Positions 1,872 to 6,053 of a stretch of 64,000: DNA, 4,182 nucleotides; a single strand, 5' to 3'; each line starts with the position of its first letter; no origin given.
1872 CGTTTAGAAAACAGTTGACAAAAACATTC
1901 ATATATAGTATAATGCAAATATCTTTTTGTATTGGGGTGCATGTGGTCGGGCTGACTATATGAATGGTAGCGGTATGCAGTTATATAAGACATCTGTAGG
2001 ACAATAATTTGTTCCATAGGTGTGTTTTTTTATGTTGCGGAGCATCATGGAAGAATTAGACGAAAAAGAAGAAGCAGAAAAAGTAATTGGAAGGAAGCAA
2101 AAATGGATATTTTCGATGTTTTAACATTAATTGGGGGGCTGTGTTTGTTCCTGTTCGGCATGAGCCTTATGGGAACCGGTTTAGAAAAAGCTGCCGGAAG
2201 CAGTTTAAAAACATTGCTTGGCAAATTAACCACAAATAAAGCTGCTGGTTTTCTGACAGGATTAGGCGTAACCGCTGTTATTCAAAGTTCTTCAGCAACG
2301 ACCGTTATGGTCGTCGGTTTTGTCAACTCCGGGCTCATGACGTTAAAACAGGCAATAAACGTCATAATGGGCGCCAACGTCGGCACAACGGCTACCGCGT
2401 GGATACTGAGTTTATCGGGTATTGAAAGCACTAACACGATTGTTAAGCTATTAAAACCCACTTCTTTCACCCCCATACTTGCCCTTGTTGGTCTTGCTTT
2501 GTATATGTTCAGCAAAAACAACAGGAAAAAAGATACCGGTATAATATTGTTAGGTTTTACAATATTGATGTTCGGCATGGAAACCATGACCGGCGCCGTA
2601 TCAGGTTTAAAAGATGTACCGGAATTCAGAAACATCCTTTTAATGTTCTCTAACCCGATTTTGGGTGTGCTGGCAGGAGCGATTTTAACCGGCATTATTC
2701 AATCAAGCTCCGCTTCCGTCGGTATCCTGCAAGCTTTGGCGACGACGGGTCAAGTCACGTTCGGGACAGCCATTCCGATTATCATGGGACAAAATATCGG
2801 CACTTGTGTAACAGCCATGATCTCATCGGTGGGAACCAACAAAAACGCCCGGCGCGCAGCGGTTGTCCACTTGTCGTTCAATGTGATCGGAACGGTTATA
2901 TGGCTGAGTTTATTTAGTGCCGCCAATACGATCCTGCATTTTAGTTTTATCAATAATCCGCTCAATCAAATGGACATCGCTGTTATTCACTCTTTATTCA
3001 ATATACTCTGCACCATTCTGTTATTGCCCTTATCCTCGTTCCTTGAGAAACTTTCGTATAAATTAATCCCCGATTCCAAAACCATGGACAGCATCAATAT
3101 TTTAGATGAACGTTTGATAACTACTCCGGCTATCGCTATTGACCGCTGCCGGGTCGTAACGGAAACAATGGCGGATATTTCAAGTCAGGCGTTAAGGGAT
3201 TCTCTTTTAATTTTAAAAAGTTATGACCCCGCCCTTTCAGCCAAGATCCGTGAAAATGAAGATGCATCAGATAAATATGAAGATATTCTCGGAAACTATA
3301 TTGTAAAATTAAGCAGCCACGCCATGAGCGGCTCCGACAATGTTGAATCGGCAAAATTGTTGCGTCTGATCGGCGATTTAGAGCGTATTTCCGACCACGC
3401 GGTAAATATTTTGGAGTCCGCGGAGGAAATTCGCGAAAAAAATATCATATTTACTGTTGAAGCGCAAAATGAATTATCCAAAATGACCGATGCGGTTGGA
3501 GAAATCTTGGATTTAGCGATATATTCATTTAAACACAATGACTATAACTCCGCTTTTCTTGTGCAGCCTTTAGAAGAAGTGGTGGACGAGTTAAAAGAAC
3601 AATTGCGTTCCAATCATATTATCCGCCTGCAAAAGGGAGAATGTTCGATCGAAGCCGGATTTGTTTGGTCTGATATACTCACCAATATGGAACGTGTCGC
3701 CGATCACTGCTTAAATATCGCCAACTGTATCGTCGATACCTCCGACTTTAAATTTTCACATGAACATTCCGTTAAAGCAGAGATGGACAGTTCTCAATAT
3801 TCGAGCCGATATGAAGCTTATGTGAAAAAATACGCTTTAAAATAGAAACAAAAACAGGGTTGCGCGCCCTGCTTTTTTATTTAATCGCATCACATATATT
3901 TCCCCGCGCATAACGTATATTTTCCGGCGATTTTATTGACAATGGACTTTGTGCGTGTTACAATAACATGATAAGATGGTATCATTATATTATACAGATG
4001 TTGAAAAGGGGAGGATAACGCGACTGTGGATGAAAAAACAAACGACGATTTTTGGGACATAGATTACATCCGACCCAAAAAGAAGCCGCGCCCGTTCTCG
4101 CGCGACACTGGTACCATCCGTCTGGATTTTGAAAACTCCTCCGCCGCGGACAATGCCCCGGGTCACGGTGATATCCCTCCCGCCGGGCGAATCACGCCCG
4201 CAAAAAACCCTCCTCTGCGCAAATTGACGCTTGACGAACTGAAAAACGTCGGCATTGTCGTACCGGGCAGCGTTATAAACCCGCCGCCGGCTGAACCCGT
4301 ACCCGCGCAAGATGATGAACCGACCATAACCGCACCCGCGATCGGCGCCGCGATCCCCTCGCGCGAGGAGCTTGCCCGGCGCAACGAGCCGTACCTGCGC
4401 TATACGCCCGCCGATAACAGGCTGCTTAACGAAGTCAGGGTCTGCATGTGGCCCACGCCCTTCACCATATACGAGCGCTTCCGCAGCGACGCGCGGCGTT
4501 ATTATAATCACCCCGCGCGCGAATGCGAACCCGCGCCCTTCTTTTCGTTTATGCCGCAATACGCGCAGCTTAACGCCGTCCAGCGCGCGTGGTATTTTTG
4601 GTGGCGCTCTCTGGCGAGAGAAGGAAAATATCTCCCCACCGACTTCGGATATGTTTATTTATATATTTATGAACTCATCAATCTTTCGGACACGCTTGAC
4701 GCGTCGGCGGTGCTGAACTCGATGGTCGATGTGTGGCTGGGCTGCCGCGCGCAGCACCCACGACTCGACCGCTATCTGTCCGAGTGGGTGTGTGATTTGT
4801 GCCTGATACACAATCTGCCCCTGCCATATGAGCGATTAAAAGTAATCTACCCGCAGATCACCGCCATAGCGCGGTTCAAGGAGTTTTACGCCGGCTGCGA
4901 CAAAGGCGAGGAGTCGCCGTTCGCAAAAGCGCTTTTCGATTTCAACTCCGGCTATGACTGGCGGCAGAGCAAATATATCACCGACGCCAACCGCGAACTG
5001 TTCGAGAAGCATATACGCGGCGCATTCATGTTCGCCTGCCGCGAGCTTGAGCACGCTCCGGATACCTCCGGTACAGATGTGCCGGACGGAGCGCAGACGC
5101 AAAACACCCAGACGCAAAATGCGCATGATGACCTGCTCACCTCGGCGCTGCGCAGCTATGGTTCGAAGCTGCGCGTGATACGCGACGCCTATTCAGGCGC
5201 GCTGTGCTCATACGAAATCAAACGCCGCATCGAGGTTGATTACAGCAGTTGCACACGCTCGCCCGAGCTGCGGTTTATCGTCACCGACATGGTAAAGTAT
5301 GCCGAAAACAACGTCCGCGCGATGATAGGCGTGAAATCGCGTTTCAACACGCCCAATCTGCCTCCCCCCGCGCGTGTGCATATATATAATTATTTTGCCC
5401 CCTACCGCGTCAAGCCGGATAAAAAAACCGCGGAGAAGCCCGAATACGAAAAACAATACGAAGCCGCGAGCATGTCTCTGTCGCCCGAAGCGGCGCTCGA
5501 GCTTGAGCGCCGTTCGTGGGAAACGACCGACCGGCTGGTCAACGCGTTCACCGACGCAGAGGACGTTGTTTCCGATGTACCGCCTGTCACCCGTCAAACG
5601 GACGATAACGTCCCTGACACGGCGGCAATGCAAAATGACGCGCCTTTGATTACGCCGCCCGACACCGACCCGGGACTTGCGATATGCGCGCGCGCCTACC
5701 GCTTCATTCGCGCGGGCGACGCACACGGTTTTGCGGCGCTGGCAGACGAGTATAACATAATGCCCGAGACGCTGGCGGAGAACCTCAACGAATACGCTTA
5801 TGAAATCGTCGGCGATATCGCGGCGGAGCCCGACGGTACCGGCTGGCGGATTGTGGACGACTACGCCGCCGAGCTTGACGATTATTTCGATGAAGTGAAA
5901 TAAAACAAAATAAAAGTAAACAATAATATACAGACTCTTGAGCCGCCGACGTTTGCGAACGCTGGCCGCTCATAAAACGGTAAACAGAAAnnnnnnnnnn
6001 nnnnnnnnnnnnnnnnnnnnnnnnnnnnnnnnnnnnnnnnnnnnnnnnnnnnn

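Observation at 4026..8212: TerB-N/TerB-C protein + DUF2791 (BrxC/BrxD-like) ATPase + LRR lipoprotein: a helicase-less, surface-linked relative of TerB/Shango-type conflict systems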

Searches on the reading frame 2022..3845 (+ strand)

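Call 3: search_protein_families(library=pfam, proteins=[window:2022-3845:+], max_evalue=0.01)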
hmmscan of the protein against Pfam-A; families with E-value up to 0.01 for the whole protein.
window:2022-3845:+ (607 aa): 2 families
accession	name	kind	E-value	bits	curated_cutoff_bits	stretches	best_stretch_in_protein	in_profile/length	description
PF02690.20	Na_Pi_cotrans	-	6.2e-64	214.6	29.1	2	42-190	1-136/137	Na+/Pi-cotransporter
PF01895.24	PhoU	-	2.3e-29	102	23.5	2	382-466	3-88/89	PhoU domain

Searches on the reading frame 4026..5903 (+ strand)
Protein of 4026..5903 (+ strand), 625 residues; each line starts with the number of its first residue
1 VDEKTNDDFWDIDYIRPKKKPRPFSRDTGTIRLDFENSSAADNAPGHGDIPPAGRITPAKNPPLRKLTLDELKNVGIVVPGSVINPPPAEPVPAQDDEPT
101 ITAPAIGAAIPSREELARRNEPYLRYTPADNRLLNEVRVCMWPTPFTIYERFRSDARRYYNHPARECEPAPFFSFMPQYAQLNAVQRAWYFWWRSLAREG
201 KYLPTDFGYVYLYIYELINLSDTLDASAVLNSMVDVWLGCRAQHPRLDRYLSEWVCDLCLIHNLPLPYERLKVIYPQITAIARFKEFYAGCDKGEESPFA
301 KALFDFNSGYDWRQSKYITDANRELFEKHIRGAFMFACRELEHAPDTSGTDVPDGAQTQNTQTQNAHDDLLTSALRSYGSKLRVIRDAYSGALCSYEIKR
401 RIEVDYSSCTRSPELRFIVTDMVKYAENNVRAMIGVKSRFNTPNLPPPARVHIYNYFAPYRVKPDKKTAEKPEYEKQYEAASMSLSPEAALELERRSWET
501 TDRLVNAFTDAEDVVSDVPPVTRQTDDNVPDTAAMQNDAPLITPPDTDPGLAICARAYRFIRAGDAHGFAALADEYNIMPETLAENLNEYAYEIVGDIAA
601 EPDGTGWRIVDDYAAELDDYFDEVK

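Call 3: search_protein_families(library=pfam, proteins=[window:4026-5903:+], max_evalue=0.01)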
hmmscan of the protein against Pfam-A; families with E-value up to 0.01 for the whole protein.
window:4026-5903:+ (625 aa): 2 families
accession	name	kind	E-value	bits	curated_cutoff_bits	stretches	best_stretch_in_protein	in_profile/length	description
PF13208.11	TerB_N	-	1.1e-17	64.9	25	1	157-262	39-135/207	TerB N-terminal domain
PF15615.11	TerB_C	-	0.00016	22.3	26.3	1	500-617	34-147/148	TerB-C domain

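Call 4: search_protein_families(library=padloc, proteins=[window:4026-5903:+], max_evalue=0.01)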
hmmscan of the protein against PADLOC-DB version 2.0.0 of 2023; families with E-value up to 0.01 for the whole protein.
window:4026-5903:+ (625 aa): 1 family
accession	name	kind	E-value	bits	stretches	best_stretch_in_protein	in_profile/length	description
PDLC03958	SngA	-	1.2e-41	141.9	1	127-619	81-525/528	-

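Call 5: search_protein_families(library=ncbifam, proteins=[window:4026-5903:+], max_evalue=0.01)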
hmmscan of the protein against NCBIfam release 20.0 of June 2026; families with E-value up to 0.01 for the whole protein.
window:4026-5903:+ (625 aa): 0 families

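Call 42: search_solved_structures(query=window:4026-5903:+, max_evalue=0.1)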
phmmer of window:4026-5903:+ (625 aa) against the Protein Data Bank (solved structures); distinct sequences matched with E-value up to 0.1: 0.

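Call 54: find_homologous_proteins(query=window:4026-5903:+, max_evalue=0.00001)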
Query window:4026-5903:+ (625 aa): 218 proteins with E <= 0.00001 among 8000 candidates; the best 120 are listed.
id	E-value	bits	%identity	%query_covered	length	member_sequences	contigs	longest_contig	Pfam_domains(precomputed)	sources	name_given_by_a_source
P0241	0.0e+0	1465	100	100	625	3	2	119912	PF13208.12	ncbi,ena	-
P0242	1.6e-258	878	63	99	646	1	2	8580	PF13208.12,PF15615.12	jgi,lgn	jgi:hypothetical protein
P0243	3.6e-237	807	55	98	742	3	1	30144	PF13208.12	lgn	-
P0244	8.2e-215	733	62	85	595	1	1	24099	PF13208.12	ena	-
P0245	4.9e-211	721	54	98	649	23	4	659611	PF13208.12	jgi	-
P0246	4.1e-208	711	54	100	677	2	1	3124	PF13208.12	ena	-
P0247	1.4e-207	709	54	99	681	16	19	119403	PF13208.12,PF15615.12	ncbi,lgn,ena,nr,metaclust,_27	ncbi:MAG: TerB N-terminal domain-containing protein [Eubacteriales bacterium]|nr:hypothetical protei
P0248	6.9e-124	433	36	99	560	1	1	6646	PF13208.12,PF15615.12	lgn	-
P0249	1.7e-119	418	38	99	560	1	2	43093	PF13208.12,PF15615.12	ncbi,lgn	-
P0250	4.4e-117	410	38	99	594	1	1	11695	PF13208.12,PF15615.12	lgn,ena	-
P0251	1.1e-116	409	37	99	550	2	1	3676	PF13208.12,PF15615.12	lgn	-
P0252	6.9e-115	403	36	97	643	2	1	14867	PF13208.12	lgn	-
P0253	3.8e-114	401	38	99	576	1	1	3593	PF13208.12,PF15615.12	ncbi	-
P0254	6.4e-112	393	38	85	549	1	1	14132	PF13208.12,PF15615.12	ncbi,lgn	-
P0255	7.8e-112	393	39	85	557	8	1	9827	PF13208.12,PF15615.12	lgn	-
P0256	9.5e-110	386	37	99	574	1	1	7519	PF13208.12,PF15615.12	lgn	-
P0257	7.3e-108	380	38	92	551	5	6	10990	PF13208.12,PF15615.12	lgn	-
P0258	1.9e-107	379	36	99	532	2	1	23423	PF13208.12,PF15615.12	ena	-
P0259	4.4e-107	377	38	99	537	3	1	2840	PF13208.12,PF15615.12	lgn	-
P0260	7.0e-107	377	36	99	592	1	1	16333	PF13208.12,PF15615.12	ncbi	-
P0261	7.7e-107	377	36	99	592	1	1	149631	PF13208.12,PF15615.12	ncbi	-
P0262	2.9e-106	375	37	99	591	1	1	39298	PF13208.12,PF15615.12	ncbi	-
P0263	3.7e-106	374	37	99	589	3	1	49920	PF13208.12,PF15615.12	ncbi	-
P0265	7.5e-106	373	37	99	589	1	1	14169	PF13208.12,PF15615.12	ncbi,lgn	-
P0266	9.6e-106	373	35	99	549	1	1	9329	PF13208.12,PF15615.12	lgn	-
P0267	1.1e-105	373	37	99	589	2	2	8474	PF13208.12,PF15615.12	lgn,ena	-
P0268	8.5e-105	370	37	99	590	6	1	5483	PF13208.12,PF15615.12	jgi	jgi:hypothetical protein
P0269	1.0e-104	370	35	99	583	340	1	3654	PF13208.12,PF15615.12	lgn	-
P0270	2.5e-104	368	37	99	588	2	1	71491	PF13208.12,PF15615.12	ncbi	-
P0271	4.0e-104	368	37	99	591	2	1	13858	PF13208.12,PF15615.12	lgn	-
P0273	3.6e-103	365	36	99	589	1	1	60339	PF13208.12,PF15615.12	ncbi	-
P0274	3.8e-103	364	36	99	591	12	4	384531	PF13208.12,PF15615.12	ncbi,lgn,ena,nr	ncbi:MAG: TerB N-terminal domain-containing protein [Clostridia bacterium]|nr:TerB N-terminal domain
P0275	2.5e-102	362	33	99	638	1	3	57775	PF13208.12,PF15615.12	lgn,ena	-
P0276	2.7e-102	362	36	99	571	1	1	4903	PF13208.12,PF15615.12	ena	-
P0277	3.0e-102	361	35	99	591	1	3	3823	PF13208.12,PF15615.12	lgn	-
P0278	3.6e-102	361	35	99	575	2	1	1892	PF13208.12,PF15615.12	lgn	-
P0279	1.3e-101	359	36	99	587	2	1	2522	PF13208.12,PF15615.12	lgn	-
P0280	9.2e-101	357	34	99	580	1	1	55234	PF13208.12,PF15615.12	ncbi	-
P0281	5.8e-98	347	34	99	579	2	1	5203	PF13208.12,PF15615.12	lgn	-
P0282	9.7e-94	333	35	98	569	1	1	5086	PF13208.12,PF15615.12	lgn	-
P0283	1.8e-93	332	34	99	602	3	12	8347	PF13208.12,PF15615.12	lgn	-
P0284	5.2e-93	331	35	86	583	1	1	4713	PF13208.12,PF15615.12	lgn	-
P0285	8.2e-92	327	35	99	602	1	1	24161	PF13208.12,PF15615.12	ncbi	-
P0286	8.8e-92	327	36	82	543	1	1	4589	PF13208.12,PF15615.12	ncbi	-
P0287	1.5e-91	326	34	99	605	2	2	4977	PF13208.12,PF15615.12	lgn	-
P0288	2.1e-90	322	37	79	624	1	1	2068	PF13208.12,PF15615.12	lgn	-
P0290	4.5e-89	318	35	84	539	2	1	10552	PF13208.12,PF15615.12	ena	-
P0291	1.3e-88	316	35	88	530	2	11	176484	PF13208.12,PF15615.12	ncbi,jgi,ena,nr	ncbi:MAG: hypothetical protein E7593_06540 [Ruminococcaceae bacterium]|nr:hypothetical protein [Osci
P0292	6.4e-88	314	38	75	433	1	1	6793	PF13208.12,PF15615.12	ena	-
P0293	1.3e-87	313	33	98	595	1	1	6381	PF13208.12,PF15615.12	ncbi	-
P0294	2.2e-87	312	33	98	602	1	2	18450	PF13208.12,PF15615.12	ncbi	-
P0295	5.9e-87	311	34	98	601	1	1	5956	PF13208.12,PF15615.12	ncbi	-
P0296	2.8e-86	309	33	97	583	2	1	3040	PF13208.12,PF15615.12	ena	-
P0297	4.6e-86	308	34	80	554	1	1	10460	PF13208.12,PF15615.12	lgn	-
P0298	5.4e-86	308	32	82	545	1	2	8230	PF13208.12,PF15615.12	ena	-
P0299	7.2e-85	304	34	97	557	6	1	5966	PF13208.12,PF15615.12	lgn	-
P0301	2.0e-84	303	34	91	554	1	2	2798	PF13208.12,PF15615.12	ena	-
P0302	3.4e-84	302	33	97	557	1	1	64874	PF13208.12,PF15615.12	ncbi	-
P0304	3.2e-83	299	33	100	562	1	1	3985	PF13208.12,PF15615.12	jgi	-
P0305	3.5e-83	299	33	98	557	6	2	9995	PF13208.12,PF15615.12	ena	-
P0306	4.0e-83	298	34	89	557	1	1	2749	PF13208.12,PF15615.12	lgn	-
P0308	1.2e-82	297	34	99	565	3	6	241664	PF13208.12,PF15615.12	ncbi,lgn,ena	-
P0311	1.3e-81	293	32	98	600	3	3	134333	PF13208.12,PF15615.12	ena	-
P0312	2.2e-81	293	32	98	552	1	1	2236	PF13208.12,PF15615.12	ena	-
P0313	6.2e-81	291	32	98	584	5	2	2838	PF13208.12,PF15615.12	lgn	-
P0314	1.2e-80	290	31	99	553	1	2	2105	PF13208.12,PF15615.12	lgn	-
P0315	1.3e-80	290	35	99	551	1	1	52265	PF13208.12,PF15615.12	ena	-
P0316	1.5e-80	290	33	98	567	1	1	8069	PF13208.12,PF15615.12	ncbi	-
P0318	7.9e-80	287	34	89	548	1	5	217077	PF13208.12,PF15615.12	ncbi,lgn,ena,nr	ncbi:MAG: TerB N-terminal domain-containing protein [Clostridia bacterium]|nr:TerB N-terminal domain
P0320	9.9e-80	287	36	86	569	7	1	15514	PF13208.12,PF15615.12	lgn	-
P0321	1.0e-79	287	32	99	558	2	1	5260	PF13208.12,PF15615.12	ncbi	-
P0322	1.3e-79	287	36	78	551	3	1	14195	PF13208.12,PF15615.12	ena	-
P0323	3.1e-79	285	32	98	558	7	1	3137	PF13208.12,PF15615.12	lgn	-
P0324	4.7e-79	285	33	89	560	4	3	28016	PF13208.12,PF15615.12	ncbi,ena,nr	ncbi:MAG: hypothetical protein E7594_01760 [Ruminococcaceae bacterium]|nr:hypothetical protein [Osci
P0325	4.7e-79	285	35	79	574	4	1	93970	PF13208.12,PF15615.12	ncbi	-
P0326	6.7e-79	284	35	79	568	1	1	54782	PF13208.12,PF15615.12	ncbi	-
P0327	7.6e-79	284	34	98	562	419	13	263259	PF13208.12,PF15615.12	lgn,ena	-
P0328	8.0e-79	284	34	78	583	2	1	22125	PF13208.12,PF15615.12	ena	-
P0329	8.8e-79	284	33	98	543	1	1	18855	PF13208.12,PF15615.12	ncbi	-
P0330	9.2e-79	284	33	89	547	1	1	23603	PF13208.12,PF15615.12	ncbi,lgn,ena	-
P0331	1.4e-78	283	31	98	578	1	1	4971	PF13208.12,PF15615.12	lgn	-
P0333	1.8e-78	283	33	97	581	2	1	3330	PF13208.12,PF15615.12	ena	-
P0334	1.9e-78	283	35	78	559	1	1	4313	PF13208.12,PF15615.12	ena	-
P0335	2.9e-78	282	35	78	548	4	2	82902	PF13208.12,PF15615.12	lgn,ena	-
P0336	3.7e-78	282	31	98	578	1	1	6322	PF13208.12,PF15615.12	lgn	-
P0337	5.0e-78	281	32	99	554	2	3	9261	PF13208.12,PF15615.12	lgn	-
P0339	6.2e-78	281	35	78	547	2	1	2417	PF13208.12,PF15615.12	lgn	-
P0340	1.1e-77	280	33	86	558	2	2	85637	PF13208.12,PF15615.12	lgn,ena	-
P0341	1.3e-77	280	33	97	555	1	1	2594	PF13208.12,PF15615.12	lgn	-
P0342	1.4e-77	280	36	78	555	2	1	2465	PF13208.12,PF15615.12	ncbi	-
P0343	1.5e-77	280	35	77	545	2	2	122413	PF13208.12,PF15615.12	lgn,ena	-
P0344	2.1e-77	279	32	99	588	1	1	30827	PF13208.12,PF15615.12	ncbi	-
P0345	2.5e-77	279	32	98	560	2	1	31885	PF13208.12,PF15615.12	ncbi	-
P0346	2.6e-77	279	33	89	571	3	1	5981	PF13208.12,PF15615.12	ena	-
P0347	2.6e-77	279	33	85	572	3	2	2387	PF13208.12,PF15615.12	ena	-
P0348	5.1e-77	278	32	98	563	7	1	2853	PF13208.12,PF15615.12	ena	-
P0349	5.3e-77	278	35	79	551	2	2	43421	PF13208.12,PF15615.12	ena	-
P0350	5.6e-77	278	31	100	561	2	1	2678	PF13208.12,PF15615.12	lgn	-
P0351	7.6e-77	278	32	98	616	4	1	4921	PF13208.12,PF15615.12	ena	-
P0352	1.0e-76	277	33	99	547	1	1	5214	PF13208.12,PF15615.12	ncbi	-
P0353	1.5e-76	277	31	98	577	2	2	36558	PF13208.12,PF15615.12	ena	-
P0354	2.7e-76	276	33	98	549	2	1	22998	PF13208.12,PF15615.12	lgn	-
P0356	3.2e-76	275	32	100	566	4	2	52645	PF13208.12,PF15615.12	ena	-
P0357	4.4e-76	275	35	78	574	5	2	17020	PF13208.12,PF15615.12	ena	-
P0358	6.2e-76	275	34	99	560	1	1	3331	PF13208.12,PF15615.12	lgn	-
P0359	8.8e-76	274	32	98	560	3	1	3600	PF13208.12,PF15615.12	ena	-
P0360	1.1e-75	274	33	84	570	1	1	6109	PF13208.12,PF15615.12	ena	-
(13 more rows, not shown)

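Call 67: predict_structure(alignment_id=A3)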
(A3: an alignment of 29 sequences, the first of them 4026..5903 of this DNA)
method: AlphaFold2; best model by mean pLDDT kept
length: 625 residues; sequences in the alignment: 29
mean_pLDDT: 76.2   pTM: 0.58
mean pLDDT of the five models: 76.2, 74.5, 74.2, 74.0, 72.9
residues with pLDDT >= 90: 286; 70-90: 125; 50-70: 78; < 50: 136
segments of 3 or more residues with pLDDT < 50: 1-6, 23-64, 80-108, 349-351, 356-368, 479-482, 511-546
pLDDT, mean of each block of 10 residues (from residue 1): 47 54 45 41 38 41 60 66 41 41 42 66 91 93 76 94 96 93 97 97 97 97 96 97 95 97 95 93 91 79 88 94 95 93 66 49 45 67 93 90 92 90 96 90 90 94 61 54 63 85 70 42 37 35 50 94 95 91 94 89 92 91 66
secondary structure, 60 per line:
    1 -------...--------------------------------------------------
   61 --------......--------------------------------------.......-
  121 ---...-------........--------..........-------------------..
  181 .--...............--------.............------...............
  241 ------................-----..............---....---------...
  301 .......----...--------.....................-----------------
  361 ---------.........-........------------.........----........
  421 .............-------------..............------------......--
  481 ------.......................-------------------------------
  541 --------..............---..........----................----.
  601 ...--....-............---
elements in order: H69-74 H113-119 E124-126 E134-141 H150-159 H184-198 H207-219 H226-240 H247-262 H268-281 H285-288 H298-307 H323-343 H370-378 E380-387 E400-408 H413-433 H447-460 H473-478 H487-509 H549-562 H566-575 H580-595 E600-603 E606-609 H611-622
